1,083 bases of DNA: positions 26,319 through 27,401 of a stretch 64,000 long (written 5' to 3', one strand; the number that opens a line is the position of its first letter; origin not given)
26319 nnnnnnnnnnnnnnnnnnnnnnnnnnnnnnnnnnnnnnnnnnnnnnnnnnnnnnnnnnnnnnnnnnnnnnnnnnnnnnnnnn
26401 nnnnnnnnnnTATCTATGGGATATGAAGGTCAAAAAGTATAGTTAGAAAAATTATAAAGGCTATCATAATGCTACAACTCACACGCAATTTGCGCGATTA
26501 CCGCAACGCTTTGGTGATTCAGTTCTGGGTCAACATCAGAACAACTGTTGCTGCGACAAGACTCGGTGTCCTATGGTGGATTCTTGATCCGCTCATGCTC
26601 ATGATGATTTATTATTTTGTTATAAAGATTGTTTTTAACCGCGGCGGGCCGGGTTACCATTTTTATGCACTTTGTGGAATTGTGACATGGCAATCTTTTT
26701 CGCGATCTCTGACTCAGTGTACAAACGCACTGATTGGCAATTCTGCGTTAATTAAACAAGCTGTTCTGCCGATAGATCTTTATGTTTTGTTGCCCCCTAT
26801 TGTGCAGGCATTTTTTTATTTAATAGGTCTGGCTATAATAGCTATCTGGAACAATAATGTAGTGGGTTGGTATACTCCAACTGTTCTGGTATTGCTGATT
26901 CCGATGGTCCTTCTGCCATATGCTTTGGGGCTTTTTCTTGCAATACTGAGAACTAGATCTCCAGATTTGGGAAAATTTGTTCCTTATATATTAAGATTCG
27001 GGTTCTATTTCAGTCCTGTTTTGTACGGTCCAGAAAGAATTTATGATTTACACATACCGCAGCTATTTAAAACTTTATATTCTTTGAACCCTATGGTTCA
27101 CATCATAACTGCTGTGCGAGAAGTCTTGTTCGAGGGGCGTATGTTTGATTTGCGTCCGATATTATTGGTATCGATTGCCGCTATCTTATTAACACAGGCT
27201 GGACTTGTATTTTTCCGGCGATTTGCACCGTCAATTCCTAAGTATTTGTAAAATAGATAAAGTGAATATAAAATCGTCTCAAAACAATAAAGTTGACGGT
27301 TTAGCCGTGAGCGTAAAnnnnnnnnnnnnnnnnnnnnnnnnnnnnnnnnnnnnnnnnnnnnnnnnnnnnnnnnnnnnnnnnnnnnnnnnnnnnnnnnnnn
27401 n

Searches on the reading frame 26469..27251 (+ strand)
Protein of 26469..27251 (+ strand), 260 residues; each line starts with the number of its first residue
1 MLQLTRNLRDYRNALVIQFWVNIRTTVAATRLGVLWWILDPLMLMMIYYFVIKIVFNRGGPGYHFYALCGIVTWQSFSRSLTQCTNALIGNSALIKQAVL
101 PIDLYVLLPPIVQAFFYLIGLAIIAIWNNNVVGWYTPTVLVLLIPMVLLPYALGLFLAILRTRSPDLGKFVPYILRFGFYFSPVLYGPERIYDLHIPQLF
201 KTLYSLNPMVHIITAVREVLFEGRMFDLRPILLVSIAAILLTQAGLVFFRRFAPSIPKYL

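Call 34: search_protein_families(library=pfam, proteins=[window:26469-27251:+], max_evalue=0.00001)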
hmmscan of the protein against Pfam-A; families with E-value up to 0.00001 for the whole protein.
window:26469-27251:+ (260 aa): 1 family
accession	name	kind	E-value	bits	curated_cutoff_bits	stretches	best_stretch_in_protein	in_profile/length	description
PF01061.29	ABC2_membrane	-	2.4e-07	30.9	26.9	1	19-221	7-211/211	ABC-2 type transporter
